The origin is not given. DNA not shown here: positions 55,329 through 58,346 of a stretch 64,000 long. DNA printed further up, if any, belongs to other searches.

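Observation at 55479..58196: Giant secreted protein combining a cupredoxin-like (type-1 copper) domain with FG-GAP, Big_2 and four CARDB repeats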

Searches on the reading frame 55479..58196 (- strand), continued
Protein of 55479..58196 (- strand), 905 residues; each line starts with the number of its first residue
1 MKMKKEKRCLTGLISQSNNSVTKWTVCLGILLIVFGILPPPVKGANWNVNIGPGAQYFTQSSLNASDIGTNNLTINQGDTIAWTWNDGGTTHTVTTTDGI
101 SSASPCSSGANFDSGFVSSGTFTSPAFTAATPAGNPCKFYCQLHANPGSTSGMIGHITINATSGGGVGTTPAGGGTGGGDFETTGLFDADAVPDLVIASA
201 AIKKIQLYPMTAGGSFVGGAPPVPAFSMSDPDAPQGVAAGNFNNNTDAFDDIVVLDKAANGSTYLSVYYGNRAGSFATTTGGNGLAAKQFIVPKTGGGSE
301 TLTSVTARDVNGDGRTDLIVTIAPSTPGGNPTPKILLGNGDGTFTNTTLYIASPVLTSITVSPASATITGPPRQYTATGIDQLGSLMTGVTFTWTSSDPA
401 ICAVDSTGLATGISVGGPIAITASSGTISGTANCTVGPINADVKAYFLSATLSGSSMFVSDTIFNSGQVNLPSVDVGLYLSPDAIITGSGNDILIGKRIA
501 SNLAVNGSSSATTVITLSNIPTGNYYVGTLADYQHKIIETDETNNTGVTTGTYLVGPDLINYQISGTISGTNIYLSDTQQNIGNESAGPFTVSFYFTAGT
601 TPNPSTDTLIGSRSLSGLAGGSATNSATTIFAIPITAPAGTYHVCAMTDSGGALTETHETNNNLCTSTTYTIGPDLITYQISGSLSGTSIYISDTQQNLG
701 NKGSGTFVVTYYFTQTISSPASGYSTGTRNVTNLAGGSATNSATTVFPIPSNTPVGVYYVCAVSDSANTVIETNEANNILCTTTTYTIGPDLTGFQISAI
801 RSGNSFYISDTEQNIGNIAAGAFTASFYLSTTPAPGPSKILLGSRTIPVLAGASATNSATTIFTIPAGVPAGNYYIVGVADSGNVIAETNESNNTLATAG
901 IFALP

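Call 7: find_homologous_proteins(query=window:55479-58196:-)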
Query window:55479-58196:- (905 aa): 203 proteins with E <= 0.001 among 8000 candidates; the best 120 are listed.
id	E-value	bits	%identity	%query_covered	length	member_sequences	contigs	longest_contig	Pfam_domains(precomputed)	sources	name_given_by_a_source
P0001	0.0e+0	1945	100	100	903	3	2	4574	PF13517.13,PF07705.18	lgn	-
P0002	8.2e-278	942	56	81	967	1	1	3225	PF01839.30,PF13517.13,PF18998.7,PF07705.18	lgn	-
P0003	8.0e-215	734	42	96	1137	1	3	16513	PF13517.13,PF07705.18,PF02368.25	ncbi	-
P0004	1.1e-200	687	48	58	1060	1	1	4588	PF13517.13,PF18998.7,PF07705.18,PF02368.25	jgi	jgi:plastocyanin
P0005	1.2e-191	657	44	87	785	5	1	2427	PF13517.13,PF07705.18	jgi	jgi:hypothetical protein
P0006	5.7e-92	328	48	9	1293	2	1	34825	PF21764.4,PF26182.1,PF25354.2,PF17766.8,PF22359.3,PF02368.25,PF26918.1,PF26181.1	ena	-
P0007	2.6e-84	302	53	11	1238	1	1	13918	PF26182.1,PF25354.2,PF02368.25,PF26918.1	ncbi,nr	ncbi:MAG: Ig-like domain-containing protein [Oscillospiraceae bacterium]|nr:Ig-like domain-containin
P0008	2.6e-76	276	48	9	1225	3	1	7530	PF21764.4,PF26182.1,PF02369.23,PF25354.2,PF22359.3,PF02368.25,PF26918.1,PF26181.1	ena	-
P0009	4.4e-70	255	39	9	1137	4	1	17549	PF21764.4,PF26182.1,PF02369.23,PF25354.2,PF17766.8,PF22359.3,PF02368.25,PF26918.1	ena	-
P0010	2.4e-56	210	38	15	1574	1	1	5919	PF21764.4,PF26182.1,PF02369.23,PF22359.3,PF02368.25,PF26918.1,PF09134.17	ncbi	-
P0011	1.1e-55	207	41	11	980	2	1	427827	PF26182.1,PF21786.4,PF02369.23,PF25354.2,PF02368.25,PF26918.1,PF26181.1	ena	-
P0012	5.2e-55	205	52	6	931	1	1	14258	PF26182.1,PF02369.23,PF25354.2,PF22359.3,PF02368.25,PF26918.1,PF26181.1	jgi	-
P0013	1.7e-53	200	52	6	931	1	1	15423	PF26182.1,PF02369.23,PF25354.2,PF22359.3,PF02368.25,PF26918.1,PF26181.1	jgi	-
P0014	2.0e-52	197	46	9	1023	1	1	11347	PF21764.4,PF26182.1,PF02369.23,PF25354.2,PF17766.8,PF22359.3,PF02368.25,PF26918.1,PF26181.1,PF09134.17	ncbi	-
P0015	2.3e-52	196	57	9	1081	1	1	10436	PF26182.1,PF13287.13,PF13290.14,PF02368.25,PF26918.1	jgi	jgi:hypothetical protein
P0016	9.5e-51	191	39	16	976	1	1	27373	PF21764.4,PF26182.1,PF02369.23,PF22359.3,PF02368.25,PF26918.1,PF26181.1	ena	-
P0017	1.1e-46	178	54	9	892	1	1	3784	PF26182.1,PF02369.23,PF22359.3,PF02368.25,PF26918.1,PF09134.17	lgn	-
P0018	3.4e-43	166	31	42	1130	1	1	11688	PF14524.13,PF16116.11,PF07705.18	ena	-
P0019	3.6e-43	166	46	9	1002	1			PF26182.1,PF02369.23,PF22359.3,PF02368.25,PF26918.1,PF04185.20,PF09134.17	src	-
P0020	6.2e-43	165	38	15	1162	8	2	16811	PF26182.1,PF02369.23,PF22359.3,PF22842.4,PF02368.25,PF26918.1,PF09134.17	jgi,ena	-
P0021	3.1e-42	163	48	9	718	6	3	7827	PF26182.1,PF02369.23,PF22359.3,PF02368.25,PF26918.1,PF09134.17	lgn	-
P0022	5.6e-42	162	37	11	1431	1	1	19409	PF26182.1,PF22359.3,PF02368.25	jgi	-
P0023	1.7e-41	161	60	10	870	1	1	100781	PF26182.1,PF02494.23,PF02368.25,PF01471.24,PF26918.1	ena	-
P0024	1.9e-40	157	51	9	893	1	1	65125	PF26182.1,PF02369.23,PF22359.3,PF02368.25,PF26918.1,PF09134.17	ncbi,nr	ncbi:MAG TPA: Ig-like domain-containing protein [Gemmatimonadaceae bacterium]|nr:Ig-like domain-cont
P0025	2.0e-39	154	41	13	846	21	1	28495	PF26182.1,PF02369.23,PF01522.27,PF22359.3,PF02368.25,PF26918.1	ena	-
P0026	6.2e-39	152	42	9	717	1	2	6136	PF26182.1,PF02369.23,PF22359.3,PF02368.25,PF26918.1,PF09134.17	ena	-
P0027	1.8e-38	151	47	10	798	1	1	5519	PF26182.1,PF02369.23,PF22359.3,PF02368.25,PF26918.1,PF09134.17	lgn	-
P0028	5.3e-38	149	36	15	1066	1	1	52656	PF26182.1,PF02369.23,PF25354.2,PF22359.3,PF02368.25,PF26918.1,PF09134.17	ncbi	-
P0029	8.4e-38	148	47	9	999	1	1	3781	PF13229.13,PF26182.1,PF02369.23,PF22359.3,PF22842.4,PF02368.25,PF26918.1,PF09134.17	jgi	jgi:uncharacterized protein YjdB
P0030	1.0e-37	148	39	9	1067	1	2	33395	PF26182.1,PF02369.23,PF22359.3,PF02368.25,PF26918.1,PF09134.17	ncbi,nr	ncbi:MAG: Ig-like domain-containing protein [Gemmatimonadaceae bacterium]|nr:Ig-like domain-containi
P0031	4.2e-37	146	36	13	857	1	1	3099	PF21764.4,PF23598.2,PF26182.1,PF02369.23,PF25354.2,PF00560.40,PF12799.14,PF22359.3,PF02368.25,PF13855.13,PF26918.1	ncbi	-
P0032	9.6e-37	145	47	9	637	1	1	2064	PF26182.1,PF02369.23,PF22359.3,PF02368.25,PF26918.1,PF09134.17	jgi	jgi:uncharacterized protein YjdB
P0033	5.2e-36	142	47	7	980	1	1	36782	PF26182.1,PF02369.23,PF25354.2,PF22359.3,PF02368.25,PF26918.1,PF09134.17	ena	-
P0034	6.0e-36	142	31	16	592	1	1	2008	PF02369.23,PF22359.3,PF02368.25,PF09134.17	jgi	jgi:uncharacterized protein YjdB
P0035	4.0e-35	139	39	12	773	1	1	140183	PF26182.1,PF02369.23,PF22359.3,PF22842.4,PF02368.25,PF20578.5,PF26918.1,PF09134.17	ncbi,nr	ncbi:MAG TPA: Ig-like domain-containing protein, partial [Gemmatimonadaceae bacterium]|nr:Ig-like do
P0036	2.9e-34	137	52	5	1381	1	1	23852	PF26182.1,PF02369.23,PF22359.3,PF02368.25,PF26918.1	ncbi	-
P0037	3.3e-34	136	37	12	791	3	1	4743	PF26182.1,PF02369.23,PF22359.3,PF02368.25,PF26918.1,PF09134.17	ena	-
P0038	4.5e-34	136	45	6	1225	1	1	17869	PF26182.1,PF02369.23,PF22359.3,PF02368.25,PF26918.1,PF09134.17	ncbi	-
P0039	6.6e-34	135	39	9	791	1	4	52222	PF26182.1,PF02369.23,PF22359.3,PF02368.25,PF26918.1,PF09134.17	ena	-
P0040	9.2e-34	135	34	13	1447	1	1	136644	PF26182.1,PF02369.23,PF22359.3,PF02368.25,PF26918.1,PF09134.17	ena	-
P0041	2.3e-33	134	39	9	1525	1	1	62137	PF23598.2,PF22359.3,PF13620.13,PF02368.25,PF13855.13,PF26918.1,PF21764.4,PF26182.1,PF02369.23,PF21461.4,PF25019.1,PF00560.40,PF12799.14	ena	-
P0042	4.4e-33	133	42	10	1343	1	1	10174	PF26182.1,PF22359.3,PF02368.25,PF26918.1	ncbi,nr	ncbi:MAG TPA: Ig-like domain-containing protein, partial [Holophagaceae bacterium]|nr:Ig-like domain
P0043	1.5e-32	131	38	12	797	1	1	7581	PF26182.1,PF02369.23,PF22359.3,PF02368.25,PF26918.1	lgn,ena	-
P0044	2.4e-31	127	39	12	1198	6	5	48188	PF13229.13,PF26182.1,PF02369.23,PF22359.3,PF02368.25,PF26918.1,PF09134.17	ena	-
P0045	2.5e-31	127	35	7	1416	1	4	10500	PF26182.1,PF02369.23,PF22359.3,PF02368.25,PF26918.1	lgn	-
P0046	1.1e-30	125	46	10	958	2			PF01522.27,PF02368.25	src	-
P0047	3.8e-30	123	36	12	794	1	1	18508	PF26182.1,PF02369.23,PF22359.3,PF02368.25,PF26918.1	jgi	jgi:uncharacterized protein YjdB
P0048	5.2e-30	123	36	12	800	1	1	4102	PF26182.1,PF02369.23,PF22359.3,PF02368.25,PF26918.1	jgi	jgi:uncharacterized protein YjdB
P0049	1.1e-29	121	45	10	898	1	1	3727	PF26182.1,PF22359.3,PF02368.25,PF26918.1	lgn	-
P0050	1.3e-29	121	49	11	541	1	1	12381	PF26182.1,PF22359.3,PF02368.25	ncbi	-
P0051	1.6e-29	121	36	12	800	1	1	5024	PF26182.1,PF02369.23,PF22359.3,PF02368.25,PF26918.1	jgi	jgi:uncharacterized protein YjdB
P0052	1.7e-29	121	49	11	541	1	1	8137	PF26182.1,PF22359.3,PF02368.25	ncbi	-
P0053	2.4e-29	120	57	10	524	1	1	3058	PF26182.1,PF02368.25,PF26918.1,PF09136.17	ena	-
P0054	2.4e-29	120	32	13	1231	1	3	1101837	PF01839.30,PF12256.15,PF16743.11,PF00404.25,PF13517.13,PF16640.12,PF01666.24,PF21955.1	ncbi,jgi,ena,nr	ncbi:MAG TPA: FG-GAP-like repeat-containing protein [Verrucomicrobiae bacterium]|nr:FG-GAP-like repe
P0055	2.8e-28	117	37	10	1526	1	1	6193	PF21764.4,PF26182.1,PF02369.23,PF21461.4,PF22359.3,PF02368.25,PF26918.1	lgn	-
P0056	4.4e-28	116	34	10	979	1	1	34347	PF26182.1,PF02369.23,PF21461.4,PF22359.3,PF02368.25,PF26918.1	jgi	jgi:uncharacterized protein YjdB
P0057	5.4e-28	116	33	12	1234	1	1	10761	PF01839.30,PF12256.15,PF16743.11,PF00404.25,PF13517.13,PF16640.12,PF01666.24,PF21955.1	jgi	jgi:Bacterial Ig-like domain (group 3)/FG-GAP-like repeat/FG-GAP repeat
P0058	6.2e-28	116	43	11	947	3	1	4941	PF01522.27,PF02368.25,PF26918.1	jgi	jgi:trimeric autotransporter adhesin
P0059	7.5e-28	115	42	7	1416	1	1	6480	PF26182.1,PF02369.23,PF22359.3,PF02368.25,PF26918.1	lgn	-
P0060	1.1e-27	115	42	9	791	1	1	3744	PF26182.1,PF02369.23,PF22359.3,PF02368.25,PF26918.1,PF09134.17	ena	-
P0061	1.2e-27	115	53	9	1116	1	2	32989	PF26182.1,PF02368.25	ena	-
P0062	2.7e-27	114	30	21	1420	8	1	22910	PF26182.1,PF02369.23,PF22359.3,PF02368.25,PF26918.1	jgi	jgi:uncharacterized protein YjdB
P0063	3.2e-27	113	44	9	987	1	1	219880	PF26182.1,PF22359.3,PF02368.25,PF26918.1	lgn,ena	-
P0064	9.5e-27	112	35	13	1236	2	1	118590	PF01839.30,PF12256.15,PF16743.11,PF13517.13,PF16640.12,PF21955.1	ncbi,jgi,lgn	ncbi:MAG TPA: FG-GAP-like repeat-containing protein [Candidatus Sulfotelmatobacter sp.]|jgi:hypothet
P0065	1.0e-26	112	46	9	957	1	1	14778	PF01522.27,PF22359.3,PF02368.25,PF26918.1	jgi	jgi:peptidoglycan/xylan/chitin deacetylase (PgdA/CDA1 family)/uncharacterized protein YjdB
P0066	1.2e-26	111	37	9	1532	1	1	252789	PF26182.1,PF17766.8,PF22359.3,PF02368.25,PF26918.1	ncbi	ncbi:MAG: beta strand repeat-containing protein, partial [Longimicrobiales bacterium]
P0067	2.2e-26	111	35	11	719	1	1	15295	PF26182.1,PF02369.23,PF22359.3,PF02368.25,PF26918.1,PF09134.17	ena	-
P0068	3.0e-26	110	40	9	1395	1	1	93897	PF26182.1,PF02369.23,PF22359.3,PF02368.25,PF26918.1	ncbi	-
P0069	4.0e-26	110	45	11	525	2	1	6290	PF26182.1,PF00127.27,PF22359.3,PF02368.25,PF26918.1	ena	-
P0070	6.1e-26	109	48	9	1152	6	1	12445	PF07532.18,PF26182.1,PF17970.8,PF02368.25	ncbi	ncbi:MAG: Ig-like domain-containing protein, partial [Candidatus Acidiferrales bacterium]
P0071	1.1e-25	108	46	9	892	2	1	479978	PF26182.1,PF01522.27,PF22359.3,PF02368.25,PF26918.1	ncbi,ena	-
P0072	1.8e-25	108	43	9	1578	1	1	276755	PF21764.4,PF23598.2,PF26182.1,PF02369.23,PF00560.40,PF12799.14,PF22359.3,PF02368.25,PF13855.13,PF26918.1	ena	-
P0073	2.1e-25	107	40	9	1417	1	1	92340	PF26182.1,PF02369.23,PF22359.3,PF02368.25,PF26918.1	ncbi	-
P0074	2.9e-25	107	44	11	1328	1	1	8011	PF22073.3,PF15780.12,PF02368.25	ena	-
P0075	7.9e-25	105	44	11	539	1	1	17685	PF26182.1,PF22359.3,PF02368.25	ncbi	-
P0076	1.5e-24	104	43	10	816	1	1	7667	PF26182.1,PF02369.23,PF22359.3,PF02368.25,PF09134.17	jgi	jgi:trimeric autotransporter adhesin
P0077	1.7e-24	104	47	11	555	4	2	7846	PF26182.1,PF22359.3,PF02368.25,PF26918.1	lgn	-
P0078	1.8e-24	104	43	12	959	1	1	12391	PF01522.27,PF02368.25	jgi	jgi:peptidoglycan/xylan/chitin deacetylase (PgdA/CDA1 family)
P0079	1.2e-23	101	30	7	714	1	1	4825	PF26182.1,PF02369.23,PF21294.5,PF22359.3,PF02368.25,PF26918.1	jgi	jgi:uncharacterized protein YjdB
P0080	1.3e-23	101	42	8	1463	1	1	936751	PF26182.1,PF02369.23,PF22359.3,PF02368.25,PF26918.1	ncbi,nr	ncbi:MAG: Ig-like domain-containing protein [Gemmatimonadaceae bacterium]|nr:Ig-like domain-containi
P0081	5.6e-23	99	39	11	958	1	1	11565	PF26182.1,PF01522.27,PF22359.3,PF02368.25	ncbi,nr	ncbi:MAG: Ig-like domain-containing protein [Acidobacteriaceae bacterium]|nr:Ig-like domain-containi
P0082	1.6e-22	98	42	10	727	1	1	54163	PF26182.1,PF22359.3,PF02368.25,PF26918.1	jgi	jgi:uncharacterized protein YjdB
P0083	2.2e-22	97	36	6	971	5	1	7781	PF26182.1,PF02369.23,PF22359.3,PF02368.25,PF26918.1,PF09134.17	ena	-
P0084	2.3e-22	97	43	10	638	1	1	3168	PF26182.1,PF17766.8,PF02368.25,PF26918.1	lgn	-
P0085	3.4e-22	97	45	10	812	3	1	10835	PF26182.1,PF22359.3,PF02368.25,PF26918.1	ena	-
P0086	3.9e-22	96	48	10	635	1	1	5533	PF26182.1,PF02369.23,PF22359.3,PF02368.25,PF26918.1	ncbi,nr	ncbi:MAG TPA: Ig-like domain-containing protein, partial [Longimicrobium sp.]|nr:Ig-like domain-cont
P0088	1.9e-21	94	38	11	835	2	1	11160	PF26182.1,PF02369.23,PF22359.3,PF02368.25,PF26918.1,PF09134.17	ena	-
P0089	2.4e-21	94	40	9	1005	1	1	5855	PF26182.1,PF02369.23,PF22359.3,PF02368.25,PF26918.1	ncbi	-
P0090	2.7e-21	94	41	9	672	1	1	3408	PF26182.1,PF02369.23,PF22359.3,PF02368.25,PF26918.1,PF09134.17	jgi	jgi:uncharacterized protein YjdB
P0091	3.7e-21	93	31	14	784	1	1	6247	PF26182.1,PF02369.23,PF13927.13,PF22359.3,PF02368.25,PF26918.1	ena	-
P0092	8.7e-21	92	35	10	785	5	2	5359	PF26182.1,PF02369.23,PF13927.13,PF22359.3,PF02368.25,PF26918.1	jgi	jgi:uncharacterized protein YjdB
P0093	7.1e-20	89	44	5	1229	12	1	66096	PF26182.1,PF25354.2,PF12985.14,PF18667.8,PF22359.3,PF02368.25,PF26918.1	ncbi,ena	-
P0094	1.7e-19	88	31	16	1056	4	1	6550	PF26182.1,PF02369.23,PF02368.25,PF09134.17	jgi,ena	-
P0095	9.7e-19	85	39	8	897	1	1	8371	PF26182.1,PF02368.25,PF26918.1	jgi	jgi:hypothetical protein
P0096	1.8e-18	84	45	6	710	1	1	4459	PF26182.1,PF02369.23,PF22359.3,PF02368.25,PF26918.1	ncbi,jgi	-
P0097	2.0e-18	84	33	12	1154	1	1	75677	PF26182.1,PF02369.23,PF21461.4,PF22359.3,PF02368.25,PF26918.1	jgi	jgi:uncharacterized protein YjdB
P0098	2.2e-18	84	36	11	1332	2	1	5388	PF26182.1,PF13385.14,PF02368.25,PF04185.20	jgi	jgi:phospholipase C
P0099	2.6e-18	84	33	9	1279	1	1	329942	PF26182.1,PF25354.2,PF12985.14,PF22359.3,PF02368.25,PF26918.1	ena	-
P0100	2.6e-18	84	31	19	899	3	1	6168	PF01839.30,PF16743.11,PF13517.13,PF00395.26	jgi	-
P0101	5.7e-18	83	45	9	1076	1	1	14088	PF01839.30,PF12256.15,PF23727.2,PF16743.11,PF00404.25,PF14779.13,PF15907.12,PF13517.13,PF21955.1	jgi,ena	-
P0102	6.2e-18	83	36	11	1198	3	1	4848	PF26182.1,PF02369.23,PF02368.25,PF26918.1,PF09134.17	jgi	jgi:uncharacterized protein YjdB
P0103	6.6e-18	82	35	12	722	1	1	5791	PF26182.1,PF02368.25,PF26918.1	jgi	jgi:uncharacterized protein YjdB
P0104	7.6e-18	82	40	9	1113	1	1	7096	PF26182.1,PF02369.23,PF00415.25,PF13540.13,PF22359.3,PF02368.25,PF26918.1,PF25390.2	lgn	-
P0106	1.3e-17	82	45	8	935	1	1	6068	PF26182.1,PF22359.3,PF02368.25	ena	-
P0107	1.3e-17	82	49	8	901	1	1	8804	PF02369.23,PF02368.25,PF26918.1,PF00041.28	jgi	jgi:uncharacterized protein YjdB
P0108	1.4e-17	81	43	10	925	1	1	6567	PF26182.1,PF22359.3,PF02368.25,PF26918.1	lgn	-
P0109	1.5e-17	81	38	11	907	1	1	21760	PF13229.13,PF26182.1,PF02369.23,PF22359.3,PF22842.4,PF02368.25,PF26918.1,PF09134.17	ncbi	-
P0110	1.9e-17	81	39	14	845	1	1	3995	PF02368.25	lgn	-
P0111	6.9e-17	79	43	10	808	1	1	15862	PF26182.1,PF02368.25,PF26918.1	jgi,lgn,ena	-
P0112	1.4e-16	78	33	9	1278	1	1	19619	PF26182.1,PF25354.2,PF12985.14,PF22359.3,PF02368.25,PF26918.1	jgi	jgi:uncharacterized protein YjdB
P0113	2.2e-16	77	40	10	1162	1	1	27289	PF26182.1,PF22359.3,PF02368.25,PF26918.1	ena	-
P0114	3.3e-16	77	32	18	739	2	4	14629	PF26182.1,PF02369.23,PF02368.25,PF26918.1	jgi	jgi:uncharacterized protein YjdB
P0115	6.9e-16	76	43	8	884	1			PF26182.1,PF02369.23,PF17957.8,PF02368.25,PF26918.1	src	-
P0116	7.1e-16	76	37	9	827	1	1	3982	PF26182.1,PF22359.3,PF02368.25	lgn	-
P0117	3.1e-15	74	32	18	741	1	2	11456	PF01839.30,PF12256.15,PF16743.11,PF13517.13,PF16640.12,PF21955.1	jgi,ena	-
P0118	3.6e-15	73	41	10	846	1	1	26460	PF02369.23,PF22359.3,PF13620.13,PF02368.25,PF26918.1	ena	-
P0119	6.5e-15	73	45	10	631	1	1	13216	PF26182.1,PF22359.3,PF02368.25,PF26918.1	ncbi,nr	ncbi:MAG: hypothetical protein DMG34_08865 [Acidobacteria bacterium]|nr:MAG: hypothetical protein DM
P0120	9.4e-15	72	45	10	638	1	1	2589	PF26182.1,PF22359.3,PF02368.25,PF26918.1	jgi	jgi:trimeric autotransporter adhesin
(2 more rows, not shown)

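Call 15: find_encoding_contigs(protein=P0003, flank=10000, max_places=4)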
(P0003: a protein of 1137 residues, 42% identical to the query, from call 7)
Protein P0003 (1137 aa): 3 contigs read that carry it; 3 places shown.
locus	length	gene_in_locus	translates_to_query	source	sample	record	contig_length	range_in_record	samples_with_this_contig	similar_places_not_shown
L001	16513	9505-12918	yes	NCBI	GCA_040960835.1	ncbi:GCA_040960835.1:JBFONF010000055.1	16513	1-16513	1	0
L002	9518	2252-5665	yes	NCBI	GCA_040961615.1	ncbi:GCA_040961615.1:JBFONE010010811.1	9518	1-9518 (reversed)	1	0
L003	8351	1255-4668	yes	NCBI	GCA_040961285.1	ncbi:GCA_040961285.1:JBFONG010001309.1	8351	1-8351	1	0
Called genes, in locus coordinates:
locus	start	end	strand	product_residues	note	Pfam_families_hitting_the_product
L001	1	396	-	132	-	?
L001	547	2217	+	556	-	PF00496:SBP_bac_5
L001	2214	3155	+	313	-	PF19300:BPD_transp_1_N (weak), PF00528:BPD_transp_1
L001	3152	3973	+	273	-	PF12911:OppC_N (weak), PF00528:BPD_transp_1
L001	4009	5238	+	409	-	PF16743:PliI (faint), PF01839:FG-GAP (faint), PF13517:FG-GAP_3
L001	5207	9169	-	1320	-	PF06537:DHOR, PF25852:DUF6242_C (faint), PF02012:BNR (faint), PF15902:Sortilin-Vps10, PF14870:PSII_BNR, PF15902:Sortilin-Vps10 (weak)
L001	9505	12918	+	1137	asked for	PF13517:FG-GAP_3 (faint), PF02368:Big_2 (weak), PF07705:CARDB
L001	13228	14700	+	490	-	PF00478:IMPDH, PF01070:FMN_dh (faint), PF00571:CBS, PF00977:His_biosynth (weak), PF03060:NMO (weak)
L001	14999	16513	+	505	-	?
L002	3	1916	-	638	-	?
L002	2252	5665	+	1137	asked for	PF13517:FG-GAP_3 (faint), PF02368:Big_2 (weak), PF07705:CARDB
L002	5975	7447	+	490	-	PF00478:IMPDH, PF01070:FMN_dh (faint), PF00571:CBS, PF00977:His_biosynth (weak), PF03060:NMO (weak)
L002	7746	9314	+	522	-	PF00117:GATase, PF07722:Peptidase_C26, PF02540:NAD_synthase (faint), PF00958:GMP_synt_C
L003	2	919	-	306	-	?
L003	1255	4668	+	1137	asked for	PF13517:FG-GAP_3 (faint), PF02368:Big_2 (weak), PF07705:CARDB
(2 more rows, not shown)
